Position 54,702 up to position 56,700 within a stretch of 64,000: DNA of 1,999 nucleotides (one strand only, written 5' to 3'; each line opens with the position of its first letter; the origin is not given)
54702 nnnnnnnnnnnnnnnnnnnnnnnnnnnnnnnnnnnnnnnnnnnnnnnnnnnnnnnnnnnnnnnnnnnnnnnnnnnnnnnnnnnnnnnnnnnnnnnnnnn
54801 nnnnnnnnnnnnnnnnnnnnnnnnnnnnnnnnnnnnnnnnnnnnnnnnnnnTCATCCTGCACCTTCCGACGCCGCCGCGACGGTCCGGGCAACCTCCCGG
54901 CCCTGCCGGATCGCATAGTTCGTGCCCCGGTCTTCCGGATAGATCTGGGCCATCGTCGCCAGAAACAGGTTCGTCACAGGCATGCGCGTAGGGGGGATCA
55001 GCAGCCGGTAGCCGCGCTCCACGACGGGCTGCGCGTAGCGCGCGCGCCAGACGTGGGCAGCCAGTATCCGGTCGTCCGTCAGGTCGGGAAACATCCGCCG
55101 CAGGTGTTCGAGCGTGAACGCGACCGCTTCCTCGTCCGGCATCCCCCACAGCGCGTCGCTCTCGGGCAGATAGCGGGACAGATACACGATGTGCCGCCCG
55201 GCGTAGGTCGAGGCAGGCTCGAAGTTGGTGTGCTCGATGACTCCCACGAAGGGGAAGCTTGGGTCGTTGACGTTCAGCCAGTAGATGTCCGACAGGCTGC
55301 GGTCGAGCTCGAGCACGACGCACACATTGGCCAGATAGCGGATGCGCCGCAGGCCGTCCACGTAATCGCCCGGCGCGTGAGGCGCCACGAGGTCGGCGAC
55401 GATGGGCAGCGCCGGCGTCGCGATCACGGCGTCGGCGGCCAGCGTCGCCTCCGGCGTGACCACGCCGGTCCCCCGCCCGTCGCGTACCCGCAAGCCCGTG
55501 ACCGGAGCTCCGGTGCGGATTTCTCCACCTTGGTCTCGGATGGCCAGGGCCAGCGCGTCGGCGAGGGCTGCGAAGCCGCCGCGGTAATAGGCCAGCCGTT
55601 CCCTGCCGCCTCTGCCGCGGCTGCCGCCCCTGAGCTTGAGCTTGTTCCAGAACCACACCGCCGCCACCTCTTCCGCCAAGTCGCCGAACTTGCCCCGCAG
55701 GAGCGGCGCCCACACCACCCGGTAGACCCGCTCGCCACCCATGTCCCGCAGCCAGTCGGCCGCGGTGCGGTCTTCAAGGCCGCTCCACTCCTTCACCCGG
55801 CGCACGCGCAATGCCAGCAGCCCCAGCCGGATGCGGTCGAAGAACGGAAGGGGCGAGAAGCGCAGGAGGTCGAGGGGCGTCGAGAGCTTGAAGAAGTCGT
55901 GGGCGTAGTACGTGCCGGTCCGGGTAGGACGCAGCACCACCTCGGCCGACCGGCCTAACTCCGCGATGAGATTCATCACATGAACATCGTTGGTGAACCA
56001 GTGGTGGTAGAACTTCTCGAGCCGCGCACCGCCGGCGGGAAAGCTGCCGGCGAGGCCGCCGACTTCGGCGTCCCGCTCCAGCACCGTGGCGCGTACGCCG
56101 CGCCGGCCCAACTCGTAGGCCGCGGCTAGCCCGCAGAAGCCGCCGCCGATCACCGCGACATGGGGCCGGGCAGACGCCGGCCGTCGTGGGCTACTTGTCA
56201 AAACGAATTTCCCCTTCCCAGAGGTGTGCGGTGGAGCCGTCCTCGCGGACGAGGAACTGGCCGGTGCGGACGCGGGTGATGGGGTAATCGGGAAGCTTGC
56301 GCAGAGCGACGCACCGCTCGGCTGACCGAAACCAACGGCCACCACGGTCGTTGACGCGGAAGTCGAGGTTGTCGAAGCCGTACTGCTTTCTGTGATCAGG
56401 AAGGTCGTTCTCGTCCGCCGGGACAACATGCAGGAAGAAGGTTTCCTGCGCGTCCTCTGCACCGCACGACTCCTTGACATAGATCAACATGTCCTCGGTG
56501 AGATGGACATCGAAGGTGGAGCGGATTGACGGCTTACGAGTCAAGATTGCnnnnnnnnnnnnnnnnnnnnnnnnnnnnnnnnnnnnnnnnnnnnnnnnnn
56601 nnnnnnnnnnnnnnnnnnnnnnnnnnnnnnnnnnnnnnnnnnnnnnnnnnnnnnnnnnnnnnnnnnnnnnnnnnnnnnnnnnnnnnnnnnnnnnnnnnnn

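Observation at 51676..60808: Tandem array of three [FAD-oxidoreductase + GT-C] units in which two oxidoreductase copies share the same 107-bp frameshifting deletion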

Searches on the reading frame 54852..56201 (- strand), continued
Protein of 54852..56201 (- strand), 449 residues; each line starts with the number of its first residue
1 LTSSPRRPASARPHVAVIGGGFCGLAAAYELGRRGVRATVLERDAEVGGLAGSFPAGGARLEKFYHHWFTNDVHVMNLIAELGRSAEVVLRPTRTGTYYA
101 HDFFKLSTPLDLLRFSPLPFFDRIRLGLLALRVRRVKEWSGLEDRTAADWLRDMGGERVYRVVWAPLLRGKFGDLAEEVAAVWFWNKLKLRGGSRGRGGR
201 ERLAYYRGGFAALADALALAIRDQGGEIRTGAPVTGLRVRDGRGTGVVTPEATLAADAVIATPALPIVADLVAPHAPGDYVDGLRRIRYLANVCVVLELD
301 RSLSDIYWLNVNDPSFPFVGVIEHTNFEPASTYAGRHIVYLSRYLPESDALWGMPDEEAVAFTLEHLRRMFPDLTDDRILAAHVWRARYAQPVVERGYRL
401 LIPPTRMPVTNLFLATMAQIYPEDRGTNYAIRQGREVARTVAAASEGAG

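Call 34: search_protein_families(library=ncbifam, proteins=[L001:5890-6915:+, L001:6903-8009:+, L001:4309-5625:+, L001:8044-10008:+], max_evalue=0.001)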
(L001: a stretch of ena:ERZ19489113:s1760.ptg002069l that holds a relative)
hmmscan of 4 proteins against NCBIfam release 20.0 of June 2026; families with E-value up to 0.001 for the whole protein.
L001:5890-6915:+ (341 aa): 13 families
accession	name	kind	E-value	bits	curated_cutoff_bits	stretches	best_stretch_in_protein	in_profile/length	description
NF047588.1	GlcsyltransPgfSStrep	equivalog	6.1e-91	304.8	500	1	14-316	3-305/308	glycosyltransferase PgfS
NF007986.1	PRK10714.1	equivalog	4.5e-48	163.9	529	1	14-316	8-311/316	undecaprenyl-phosphate 4-deoxy-4-formamido-L-arabinose transferase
TIGR03937.1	PgaC_IcaA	equivalog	3.1e-13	49.5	422.3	1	13-106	46-135/407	poly-beta-1,6-N-acetyl-D-glucosamine synthase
NF041875.1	EPS_EpsD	equivalog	1.1e-10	41.5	370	1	14-156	1-143/325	exopolysaccharide biosynthesis glycosyltransferase EpsD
NF047683.1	TeichurnBiosyTuaG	equivalog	3.9e-09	36.5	400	1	12-110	6-100/252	teichuronic acid biosynthesis protein TuaG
TIGR04283.1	glyco_like_mftF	equivalog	3.4e-08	33.3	182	1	14-147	1-123/221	TIGR04283 family arsenosugar biosynthesis glycosyltransferase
NF007482.0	PRK10073.1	equivalog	6.3e-07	28.7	423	1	12-117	6-106/334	glycosyltransferase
NF010496.0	PRK13915.1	equivalog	1.2e-06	27.9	262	1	14-119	33-140/307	glucosyl-3-phosphoglycerate synthase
NF053846.1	glyco_with_XrtP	equivalog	1.3e-06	27.4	520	1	16-77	45-101/440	XrtP-associated glycosyltransferase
TIGR04242.1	nodulat_NodC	equivalog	1.6e-06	27.3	550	1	14-120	50-155/395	chitooligosaccharide synthase NodC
NF041391.1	DPhHxTase_Halo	equivalog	1.1e-05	24.5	375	1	34-177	13-151/213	dolichyl-phosphate hexose transferase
NF058614.1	PPMAGASynPpgS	equivalog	6.1e-05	22.6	370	1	16-135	4-116/226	polyprenyl-phospho-N-acetylgalactosaminyl synthase PpgS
TIGR04009.1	wcaE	equivalog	0.00047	19.5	369.2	1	13-103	2-89/248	colanic acid biosynthesis glycosyltransferase WcaE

L001:6903-8009:+ (368 aa): 2 families
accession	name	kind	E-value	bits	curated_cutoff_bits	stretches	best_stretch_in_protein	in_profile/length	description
TIGR00374.1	TIGR00374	subfamily_domain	1.5e-11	44.3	43.2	1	28-325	19-307/323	flippase-like domain-containing protein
NF033480.1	bifunc_MprF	equivalog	5.1e-07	28.4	600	1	17-175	20-180/841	bifunctional lysylphosphatidylglycerol flippase/synthetase MprF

L001:4309-5625:+ (438 aa): 0 families

L001:8044-10008:+ (654 aa): 1 family
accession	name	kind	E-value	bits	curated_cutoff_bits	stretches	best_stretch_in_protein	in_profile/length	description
TIGR03663.1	TIGR03663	subfamily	5.8e-07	28.9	126.25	1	29-181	4-154/435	flippase activity-associated protein Agl23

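Call 40: find_encoding_contigs(protein=window:54852-56162:-, flank=10000, max_places=5)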
Protein window:54852-56162:- (436 aa): no gene with exactly this product is on record in the collection.

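Call 41: find_encoding_contigs(protein=window:54852-56201:-, flank=10000, max_places=5)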
Protein window:54852-56201:- (449 aa): no gene with exactly this product is on record in the collection.

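Call 52: search_protein_families(library=pfam, proteins=[L038:5842-7860:+, L038:7906-8877:+, L038:8938-9897:+, L021:8059-8931:+, L021:8958-9944:+, L021:11429-12997:+, L021:13087-14295:+, L049:11334-12833:+, L065:7488-9050:+, L065:6422-7456:+], max_evalue=0.001)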
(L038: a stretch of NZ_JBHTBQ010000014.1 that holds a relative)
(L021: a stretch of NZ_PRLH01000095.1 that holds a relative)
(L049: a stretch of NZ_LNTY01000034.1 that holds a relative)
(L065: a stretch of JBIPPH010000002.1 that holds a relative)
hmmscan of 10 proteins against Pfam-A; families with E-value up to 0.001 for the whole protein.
L038:5842-7860:+ (672 aa): 1 family
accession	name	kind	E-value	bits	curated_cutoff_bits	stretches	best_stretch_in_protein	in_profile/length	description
PF10060.15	DUF2298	-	1.1e-34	120.7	27.8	2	41-416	2-371/488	Uncharacterized membrane protein (DUF2298)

L038:7906-8877:+ (323 aa): 3 families
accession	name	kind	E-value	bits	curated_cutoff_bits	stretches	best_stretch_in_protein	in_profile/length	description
PF00535.33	Glycos_transf_2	-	5.9e-39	134.1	23.3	1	4-167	1-166/168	Glycosyl transferase family 2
PF13641.12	Glyco_tranf_2_3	-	1.9e-09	38.3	27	1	3-95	3-96/230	Glycosyltransferase like family 2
PF10111.15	Glyco_tranf_2_2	-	8.9e-07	29.1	27.3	1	4-96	1-92/276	Glycosyltransferase like family 2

L038:8938-9897:+ (319 aa): 1 family
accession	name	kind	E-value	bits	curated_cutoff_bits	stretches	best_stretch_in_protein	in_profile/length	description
PF03706.18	LPG_synthase_TM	-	3.5e-47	161.8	33.4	1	8-308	2-302/302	Lysylphosphatidylglycerol synthase TM region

L021:8059-8931:+ (290 aa): 3 families
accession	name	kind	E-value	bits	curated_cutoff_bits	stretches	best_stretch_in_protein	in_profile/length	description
PF05050.19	Methyltransf_21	-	2.5e-17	64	22.7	1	104-274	1-172/173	Methyltransferase FkbM domain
PF02475.24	TRM5-TYW2_MTfase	-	3.9e-05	24.1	28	1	95-153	33-90/164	TRM5/TYW2 methyltransferase domain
PF02527.21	GidB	-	0.00022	21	27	1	96-160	45-109/184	rRNA small subunit methyltransferase G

L021:8958-9944:+ (328 aa): 3 families
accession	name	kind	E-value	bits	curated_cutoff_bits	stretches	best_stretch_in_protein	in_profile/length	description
PF00535.33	Glycos_transf_2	-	3.4e-36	125.2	23.3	1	7-169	1-166/168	Glycosyl transferase family 2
PF13641.12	Glyco_tranf_2_3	-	1.4e-10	42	27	1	6-173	3-177/230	Glycosyltransferase like family 2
PF10111.15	Glyco_tranf_2_2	-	6e-06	26.4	27.3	1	7-98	1-92/276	Glycosyltransferase like family 2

L021:11429-12997:+ (522 aa): 0 families

L021:13087-14295:+ (402 aa): 5 families
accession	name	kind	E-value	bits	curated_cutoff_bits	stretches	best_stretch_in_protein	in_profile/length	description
PF08484.17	Methyltransf_14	-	1.8e-50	171.3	23.5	1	242-397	1-159/160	C-methyltransferase C-terminal domain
PF08421.16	Methyltransf_13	-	4.9e-24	84.7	31.3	1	5-65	1-62/62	Putative zinc binding domain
PF13489.12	Methyltransf_23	-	2.8e-12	47.1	27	1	83-235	7-161/164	Methyltransferase domain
PF08242.18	Methyltransf_12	-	2.6e-08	34.9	30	1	103-192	1-98/98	Methyltransferase domain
PF08241.18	Methyltransf_11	-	8.8e-06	26.7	21.2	1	103-194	1-95/95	Methyltransferase domain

L049:11334-12833:+ (499 aa): 1 family
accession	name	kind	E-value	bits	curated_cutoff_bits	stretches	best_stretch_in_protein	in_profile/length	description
PF09852.15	DUF2079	-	9.2e-14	51.8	28.2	1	37-449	11-406/459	Predicted membrane protein (DUF2079)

L065:7488-9050:+ (520 aa): 2 families
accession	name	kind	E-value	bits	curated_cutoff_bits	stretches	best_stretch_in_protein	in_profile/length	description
PF01039.27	Carboxyl_trans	-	2.2e-197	657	22.3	1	34-518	2-493/493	Carboxyl transferase domain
PF03255.19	ACCA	-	2.6e-10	40.4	23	1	291-453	70-237/310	Acetyl co-enzyme A carboxylase carboxyltransferase-like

L065:6422-7456:+ (344 aa): 3 families
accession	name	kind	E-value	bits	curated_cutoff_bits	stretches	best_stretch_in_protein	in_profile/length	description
PF01761.26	DHQ_synthase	-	3.8e-43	146.2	24.2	1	51-159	2-110/115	3-dehydroquinate synthase N-terminal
PF24621.2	DHQS_C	-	7.9e-31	107.4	27.6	1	166-308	2-144/144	3-dehydroquinate synthase C-terminal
PF13685.12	Fe-ADH_2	-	8.2e-10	39.3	28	1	14-158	8-149/149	Iron-containing alcohol dehydrogenase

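Call 63: predict_structure(alignment_id=A1)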
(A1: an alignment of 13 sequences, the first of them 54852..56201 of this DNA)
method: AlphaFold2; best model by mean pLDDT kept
length: 449 residues; sequences in the alignment: 13
mean_pLDDT: 44.5   pTM: 0.44
mean pLDDT of the five models: 44.5, 44.1, 42.7, 42.3, 37.5
residues with pLDDT >= 90: 8; 70-90: 43; 50-70: 69; < 50: 329
segments of 3 or more residues with pLDDT < 50: 1-10, 50-74, 88-119, 122-148, 153-156, 161-209, 262-353, 369-449
pLDDT, mean of each block of 10 residues (from residue 1): 37 72 66 79 65 40 37 50 56 36 32 40 47 40 44 48 43 37 33 24 32 72 89 65 65 77 40 38 33 27 30 32 32 33 37 50 49 41 33 27 30 24 31 42 43
secondary structure, 60 per line:
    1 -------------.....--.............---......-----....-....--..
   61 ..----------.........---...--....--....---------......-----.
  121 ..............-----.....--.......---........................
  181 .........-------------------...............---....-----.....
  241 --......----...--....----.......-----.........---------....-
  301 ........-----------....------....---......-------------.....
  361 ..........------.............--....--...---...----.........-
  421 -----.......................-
elements in order: E14-18 H22-33 E37-42 E53-56 E59-62 H73-81 E90-93 E96-99 H109-114 H120-134 H140-144 H147-153 H157-189 H209-223 E227-230 E236-240 E243-248 E253-255 E258-261 H266-272 H278-286 E296-299 H301-308 E320-323 H330-333 E337-342 H356-370 H377-389 H392-395 H411-419 H426-448
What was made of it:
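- The AF2 model of the oxidoreductase was unusable (pLDDT 44.5, call 63).
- Tried and rejected: AF2 model of oxidoreductase B. Built from 13 close homologues, it gave pLDDT 44.5 (call 63).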

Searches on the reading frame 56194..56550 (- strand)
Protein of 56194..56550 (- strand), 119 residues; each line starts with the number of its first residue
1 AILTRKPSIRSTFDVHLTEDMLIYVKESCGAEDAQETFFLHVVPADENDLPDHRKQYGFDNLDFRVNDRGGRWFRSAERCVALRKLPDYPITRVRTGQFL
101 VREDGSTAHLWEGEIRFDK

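Call 73: search_protein_representatives(alignment_id=A3)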
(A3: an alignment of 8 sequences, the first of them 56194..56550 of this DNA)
Query: 8 sequences, 110 profile positions. Proteins with E-value up to 0.001 (for the whole library): 2262; up to 1e-10: 1818; up to 1e-30: 650. The best 150 are listed.
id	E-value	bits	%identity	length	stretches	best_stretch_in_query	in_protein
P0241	5.8e-298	982.6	-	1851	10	10-108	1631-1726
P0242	1.9e-228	758.8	-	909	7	4-95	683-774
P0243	5.8e-227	754.0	-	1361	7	4-95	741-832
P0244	1.5e-202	675.5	-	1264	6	3-109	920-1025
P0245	2.1e-201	671.7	-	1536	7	4-108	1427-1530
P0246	9.4e-190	634.2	-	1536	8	4-108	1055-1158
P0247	4.8e-185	619.1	-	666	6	3-109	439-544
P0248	3.1e-175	587.5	-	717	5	3-110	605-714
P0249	1.9e-159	536.7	-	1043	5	3-106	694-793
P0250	4.7e-154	519.3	-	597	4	3-108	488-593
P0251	1.2e-150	508.4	-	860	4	3-109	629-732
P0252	2.7e-144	487.9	-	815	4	8-109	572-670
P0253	1.9e-141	478.7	-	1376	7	2-106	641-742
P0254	3.9e-139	471.3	-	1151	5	4-109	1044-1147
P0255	3.0e-138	468.4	-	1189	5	2-109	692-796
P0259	4.9e-136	461.3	-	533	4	2-108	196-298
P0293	1.7e-97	337.2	-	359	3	5-109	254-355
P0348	2.5e-79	278.7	-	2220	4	3-109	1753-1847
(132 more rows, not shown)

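Call 74: search_protein_families(library=pfam, proteins=[P0241, P0242, P0244, P0247, P0259, P0293, P0348], max_evalue=0.001)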
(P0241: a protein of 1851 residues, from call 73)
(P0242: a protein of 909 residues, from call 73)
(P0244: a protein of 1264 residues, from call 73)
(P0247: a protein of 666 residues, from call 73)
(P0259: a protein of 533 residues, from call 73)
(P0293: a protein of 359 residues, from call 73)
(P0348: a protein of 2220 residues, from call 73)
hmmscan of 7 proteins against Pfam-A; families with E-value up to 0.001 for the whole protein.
P0241 (1851 aa): 1 family
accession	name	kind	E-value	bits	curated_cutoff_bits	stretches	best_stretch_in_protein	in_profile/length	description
PF04932.20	Wzy_C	-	1.9e-14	54.1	31.7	1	258-421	2-148/149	O-Antigen ligase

P0242 (909 aa): 1 family
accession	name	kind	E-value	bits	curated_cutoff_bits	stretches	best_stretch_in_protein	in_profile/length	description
PF10262.15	Rdx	-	2.6e-09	37.6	22.6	0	800-824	37-60/74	Rdx family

P0244 (1264 aa): 1 family
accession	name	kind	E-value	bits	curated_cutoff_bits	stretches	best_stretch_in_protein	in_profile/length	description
PF02366.24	PMT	-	1.3e-05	25.3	22.7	1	83-198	80-199/245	Dolichyl-phosphate-mannose-protein mannosyltransferase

P0247 (666 aa): 1 family
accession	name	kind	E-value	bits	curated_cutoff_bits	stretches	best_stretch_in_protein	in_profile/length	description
PF13562.11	NTP_transf_4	-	3.4e-05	24.5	27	0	507-568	90-148/153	Sugar nucleotidyl transferase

P0259 (533 aa): 1 family
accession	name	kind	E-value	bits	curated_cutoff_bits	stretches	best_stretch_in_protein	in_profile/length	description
PF07626.16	PSD3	-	0.00012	22.9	23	0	238-253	22-37/65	Protein of unknown function (DUF1587)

P0293 (359 aa): 0 families

P0348 (2220 aa): 1 family
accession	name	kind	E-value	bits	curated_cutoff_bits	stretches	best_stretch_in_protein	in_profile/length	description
PF01522.26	Polysacc_deac_1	-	3.2e-06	27.5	23.1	0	1947-2013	55-121/124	Polysaccharide deacetylase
